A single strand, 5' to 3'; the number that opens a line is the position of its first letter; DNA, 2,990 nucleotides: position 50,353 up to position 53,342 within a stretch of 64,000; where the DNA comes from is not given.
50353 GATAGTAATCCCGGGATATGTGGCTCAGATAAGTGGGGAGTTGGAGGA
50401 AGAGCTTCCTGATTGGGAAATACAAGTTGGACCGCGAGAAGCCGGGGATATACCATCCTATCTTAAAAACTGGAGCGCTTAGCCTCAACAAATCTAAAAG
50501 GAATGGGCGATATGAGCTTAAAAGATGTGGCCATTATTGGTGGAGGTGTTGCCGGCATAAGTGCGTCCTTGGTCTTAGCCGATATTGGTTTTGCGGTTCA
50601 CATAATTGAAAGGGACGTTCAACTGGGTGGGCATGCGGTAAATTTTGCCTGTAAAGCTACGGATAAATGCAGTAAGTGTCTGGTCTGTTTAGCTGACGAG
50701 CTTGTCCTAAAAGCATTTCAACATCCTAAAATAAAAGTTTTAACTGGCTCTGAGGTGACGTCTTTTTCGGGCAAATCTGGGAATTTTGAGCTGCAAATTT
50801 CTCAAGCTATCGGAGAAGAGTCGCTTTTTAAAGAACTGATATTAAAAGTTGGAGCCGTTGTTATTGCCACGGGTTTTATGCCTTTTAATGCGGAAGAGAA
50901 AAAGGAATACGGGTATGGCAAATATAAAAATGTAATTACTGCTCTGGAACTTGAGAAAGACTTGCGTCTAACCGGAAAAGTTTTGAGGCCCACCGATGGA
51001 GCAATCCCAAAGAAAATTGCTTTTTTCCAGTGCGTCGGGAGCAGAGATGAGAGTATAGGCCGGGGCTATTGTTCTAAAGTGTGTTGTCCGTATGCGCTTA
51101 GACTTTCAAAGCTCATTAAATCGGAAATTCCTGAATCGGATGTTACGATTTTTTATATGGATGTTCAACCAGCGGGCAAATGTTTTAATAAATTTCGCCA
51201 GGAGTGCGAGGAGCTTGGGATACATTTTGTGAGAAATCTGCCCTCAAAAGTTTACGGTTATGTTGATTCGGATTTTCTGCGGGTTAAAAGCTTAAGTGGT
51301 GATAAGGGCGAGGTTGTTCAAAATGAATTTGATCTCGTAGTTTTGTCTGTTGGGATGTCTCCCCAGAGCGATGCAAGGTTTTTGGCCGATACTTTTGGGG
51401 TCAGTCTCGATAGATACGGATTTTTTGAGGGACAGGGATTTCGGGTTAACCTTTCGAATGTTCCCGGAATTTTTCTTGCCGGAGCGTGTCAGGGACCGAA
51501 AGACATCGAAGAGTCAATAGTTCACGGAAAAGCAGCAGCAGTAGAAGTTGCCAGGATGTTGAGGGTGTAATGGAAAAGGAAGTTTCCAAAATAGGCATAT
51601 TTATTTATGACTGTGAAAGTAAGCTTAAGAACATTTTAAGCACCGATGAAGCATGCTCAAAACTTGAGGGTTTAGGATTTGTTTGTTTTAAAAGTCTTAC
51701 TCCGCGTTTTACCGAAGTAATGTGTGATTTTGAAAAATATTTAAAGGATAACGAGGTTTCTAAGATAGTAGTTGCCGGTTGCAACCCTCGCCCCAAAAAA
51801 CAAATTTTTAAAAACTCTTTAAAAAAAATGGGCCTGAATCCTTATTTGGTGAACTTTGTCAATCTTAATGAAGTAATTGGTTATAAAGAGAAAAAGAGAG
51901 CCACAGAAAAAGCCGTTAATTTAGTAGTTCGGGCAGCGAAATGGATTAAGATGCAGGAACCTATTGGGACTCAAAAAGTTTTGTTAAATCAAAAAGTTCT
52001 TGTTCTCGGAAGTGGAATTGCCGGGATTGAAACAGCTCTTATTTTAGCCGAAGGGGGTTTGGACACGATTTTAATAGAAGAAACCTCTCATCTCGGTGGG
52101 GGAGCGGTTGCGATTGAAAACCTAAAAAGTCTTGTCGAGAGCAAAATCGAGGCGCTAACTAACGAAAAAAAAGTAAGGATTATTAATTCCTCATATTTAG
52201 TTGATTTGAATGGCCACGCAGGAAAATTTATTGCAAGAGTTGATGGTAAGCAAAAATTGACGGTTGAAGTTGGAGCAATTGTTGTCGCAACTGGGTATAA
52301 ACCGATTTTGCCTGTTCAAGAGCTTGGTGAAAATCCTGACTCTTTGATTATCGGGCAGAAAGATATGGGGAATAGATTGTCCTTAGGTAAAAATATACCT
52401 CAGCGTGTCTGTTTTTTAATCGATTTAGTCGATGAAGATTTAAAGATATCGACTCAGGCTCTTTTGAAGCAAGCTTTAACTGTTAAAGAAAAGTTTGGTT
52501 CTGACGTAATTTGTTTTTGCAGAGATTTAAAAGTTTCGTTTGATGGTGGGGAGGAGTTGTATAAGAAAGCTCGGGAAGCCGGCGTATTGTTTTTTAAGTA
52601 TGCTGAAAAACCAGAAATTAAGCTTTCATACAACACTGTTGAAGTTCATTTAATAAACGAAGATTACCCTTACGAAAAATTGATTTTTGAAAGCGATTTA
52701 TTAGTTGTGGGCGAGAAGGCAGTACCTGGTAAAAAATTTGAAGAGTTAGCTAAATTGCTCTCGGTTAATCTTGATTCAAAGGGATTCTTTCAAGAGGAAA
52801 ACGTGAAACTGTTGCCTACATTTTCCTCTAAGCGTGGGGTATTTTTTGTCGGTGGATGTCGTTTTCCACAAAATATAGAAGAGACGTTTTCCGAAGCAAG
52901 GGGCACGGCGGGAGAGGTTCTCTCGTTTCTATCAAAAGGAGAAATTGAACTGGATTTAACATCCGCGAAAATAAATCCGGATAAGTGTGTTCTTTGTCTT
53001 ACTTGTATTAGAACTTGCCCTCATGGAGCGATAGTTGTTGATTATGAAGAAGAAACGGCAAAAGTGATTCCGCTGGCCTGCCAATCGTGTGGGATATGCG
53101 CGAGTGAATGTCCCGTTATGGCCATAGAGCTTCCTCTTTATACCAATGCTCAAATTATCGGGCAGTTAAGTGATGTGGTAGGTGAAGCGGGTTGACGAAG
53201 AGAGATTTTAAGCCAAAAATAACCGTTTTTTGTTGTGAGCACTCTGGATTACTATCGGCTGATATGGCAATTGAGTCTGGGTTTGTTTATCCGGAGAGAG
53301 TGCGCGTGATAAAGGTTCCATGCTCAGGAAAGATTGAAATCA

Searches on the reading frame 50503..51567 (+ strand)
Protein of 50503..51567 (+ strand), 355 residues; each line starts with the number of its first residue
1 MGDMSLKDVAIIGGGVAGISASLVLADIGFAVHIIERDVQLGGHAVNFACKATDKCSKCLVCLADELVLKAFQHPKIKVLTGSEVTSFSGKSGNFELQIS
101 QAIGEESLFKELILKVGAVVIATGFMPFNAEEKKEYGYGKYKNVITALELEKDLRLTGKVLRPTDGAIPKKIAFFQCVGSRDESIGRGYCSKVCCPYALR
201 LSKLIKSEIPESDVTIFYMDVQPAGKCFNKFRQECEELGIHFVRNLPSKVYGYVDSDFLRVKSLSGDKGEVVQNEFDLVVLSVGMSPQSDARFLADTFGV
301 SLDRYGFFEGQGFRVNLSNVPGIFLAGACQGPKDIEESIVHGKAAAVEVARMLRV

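Call 28: search_protein_families(library=pfam, proteins=[window:50503-51567:+], max_evalue=0.000001)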
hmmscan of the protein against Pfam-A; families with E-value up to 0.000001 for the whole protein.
window:50503-51567:+ (355 aa): 1 family
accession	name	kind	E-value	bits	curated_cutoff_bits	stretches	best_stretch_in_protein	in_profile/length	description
PF07992.20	Pyr_redox_2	-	2.8e-17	63.5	26.1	1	7-335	1-284/291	Pyridine nucleotide-disulphide oxidoreductase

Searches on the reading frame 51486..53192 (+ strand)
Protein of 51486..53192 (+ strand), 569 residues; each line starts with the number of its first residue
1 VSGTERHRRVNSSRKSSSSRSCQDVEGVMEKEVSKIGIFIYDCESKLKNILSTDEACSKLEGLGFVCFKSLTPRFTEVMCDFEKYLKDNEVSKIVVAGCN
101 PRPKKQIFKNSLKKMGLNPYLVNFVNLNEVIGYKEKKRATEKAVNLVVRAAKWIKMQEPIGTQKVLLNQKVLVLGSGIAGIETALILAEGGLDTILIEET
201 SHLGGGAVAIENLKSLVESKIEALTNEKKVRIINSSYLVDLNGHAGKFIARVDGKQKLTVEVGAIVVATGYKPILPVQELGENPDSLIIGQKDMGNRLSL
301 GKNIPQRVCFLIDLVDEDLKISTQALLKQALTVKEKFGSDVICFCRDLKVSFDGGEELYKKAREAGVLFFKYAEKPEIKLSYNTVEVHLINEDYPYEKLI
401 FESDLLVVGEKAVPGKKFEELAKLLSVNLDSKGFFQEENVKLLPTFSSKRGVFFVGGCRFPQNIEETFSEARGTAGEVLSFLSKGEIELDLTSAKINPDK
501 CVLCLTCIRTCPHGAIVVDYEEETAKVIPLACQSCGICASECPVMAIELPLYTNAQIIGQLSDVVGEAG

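Call 28: search_protein_families(library=pfam, proteins=[window:51486-53192:+], max_evalue=0.000001)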
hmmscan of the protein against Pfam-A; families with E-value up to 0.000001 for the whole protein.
window:51486-53192:+ (569 aa): 7 families
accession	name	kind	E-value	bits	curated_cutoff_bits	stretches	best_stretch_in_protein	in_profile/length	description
PF00037.32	Fer4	-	1.2e-11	44.3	21.1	0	495-516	2-23/24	4Fe-4S binding domain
PF12837.12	Fer4_6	-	1e-09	38.3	25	0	494-516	2-24/24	4Fe-4S binding domain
PF07992.20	Pyr_redox_2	-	2.8e-09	37.3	26.1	1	170-278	2-117/291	Pyridine nucleotide-disulphide oxidoreductase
PF13237.11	Fer4_10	-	1.4e-08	35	25.5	1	495-543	3-53/53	4Fe-4S dicluster domain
PF14697.11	Fer4_21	-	5.8e-08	33.2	35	1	494-548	1-58/59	4Fe-4S dicluster domain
PF12838.12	Fer4_7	-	9.7e-08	32.8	27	1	500-545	1-51/52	4Fe-4S dicluster domain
PF13484.11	Fer4_16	-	7.5e-07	30.3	30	0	532-552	2-21/66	4Fe-4S double cluster binding domain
